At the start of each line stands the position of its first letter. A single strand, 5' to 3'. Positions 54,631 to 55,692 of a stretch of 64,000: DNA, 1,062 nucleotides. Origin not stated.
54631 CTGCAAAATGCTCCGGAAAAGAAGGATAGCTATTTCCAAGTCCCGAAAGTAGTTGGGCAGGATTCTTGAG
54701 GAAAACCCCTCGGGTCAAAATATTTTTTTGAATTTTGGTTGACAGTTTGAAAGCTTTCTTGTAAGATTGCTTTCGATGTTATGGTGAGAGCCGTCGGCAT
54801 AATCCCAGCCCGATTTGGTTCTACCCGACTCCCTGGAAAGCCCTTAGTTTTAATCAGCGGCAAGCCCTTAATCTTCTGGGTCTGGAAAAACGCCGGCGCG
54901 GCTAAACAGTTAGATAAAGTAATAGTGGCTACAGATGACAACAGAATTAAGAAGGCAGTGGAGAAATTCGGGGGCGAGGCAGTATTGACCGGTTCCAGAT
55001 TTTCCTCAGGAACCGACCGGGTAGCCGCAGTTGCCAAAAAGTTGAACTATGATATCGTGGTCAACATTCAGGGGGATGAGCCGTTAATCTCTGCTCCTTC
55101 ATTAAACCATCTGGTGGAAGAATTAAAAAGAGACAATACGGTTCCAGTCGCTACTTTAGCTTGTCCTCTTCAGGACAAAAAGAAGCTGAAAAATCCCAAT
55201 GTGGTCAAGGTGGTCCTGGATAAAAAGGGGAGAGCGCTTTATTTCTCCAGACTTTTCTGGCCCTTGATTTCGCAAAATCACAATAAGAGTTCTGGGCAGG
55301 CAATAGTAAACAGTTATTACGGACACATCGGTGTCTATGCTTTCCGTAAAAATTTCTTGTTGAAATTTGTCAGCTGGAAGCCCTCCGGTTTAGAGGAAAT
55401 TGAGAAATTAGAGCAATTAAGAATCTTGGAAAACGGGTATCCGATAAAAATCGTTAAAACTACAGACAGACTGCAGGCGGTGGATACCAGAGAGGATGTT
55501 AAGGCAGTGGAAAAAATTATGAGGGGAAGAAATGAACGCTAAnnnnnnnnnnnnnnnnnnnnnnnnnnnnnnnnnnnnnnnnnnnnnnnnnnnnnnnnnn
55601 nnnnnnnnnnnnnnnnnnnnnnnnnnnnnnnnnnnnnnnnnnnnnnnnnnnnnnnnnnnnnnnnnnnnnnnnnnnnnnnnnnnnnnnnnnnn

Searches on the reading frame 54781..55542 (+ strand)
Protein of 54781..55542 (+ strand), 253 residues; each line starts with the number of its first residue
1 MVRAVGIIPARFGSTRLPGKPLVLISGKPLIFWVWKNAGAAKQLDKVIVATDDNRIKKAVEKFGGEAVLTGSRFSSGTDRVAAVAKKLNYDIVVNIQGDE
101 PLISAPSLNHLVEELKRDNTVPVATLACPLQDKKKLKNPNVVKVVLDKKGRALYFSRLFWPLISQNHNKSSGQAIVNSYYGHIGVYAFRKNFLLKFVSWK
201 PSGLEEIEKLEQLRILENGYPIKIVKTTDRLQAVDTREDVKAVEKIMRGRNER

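Call 98: search_protein_families(library=pfam, proteins=[window:54781-55542:+], max_evalue=0.001)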
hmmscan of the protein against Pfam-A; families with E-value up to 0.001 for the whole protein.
window:54781-55542:+ (253 aa): 3 families
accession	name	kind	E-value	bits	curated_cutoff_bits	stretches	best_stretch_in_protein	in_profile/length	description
PF02348.25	CTP_transf_3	-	1.3e-61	208.6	22.6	1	5-219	1-214/217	Cytidylyltransferase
PF12804.13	NTP_transf_3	-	6.8e-08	33.3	27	1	11-177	11-155/160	MobA-like NTP transferase domain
PF01128.25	IspD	-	0.00056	20.2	27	0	20-148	20-149/221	2-C-methyl-D-erythritol 4-phosphate cytidylyltransferase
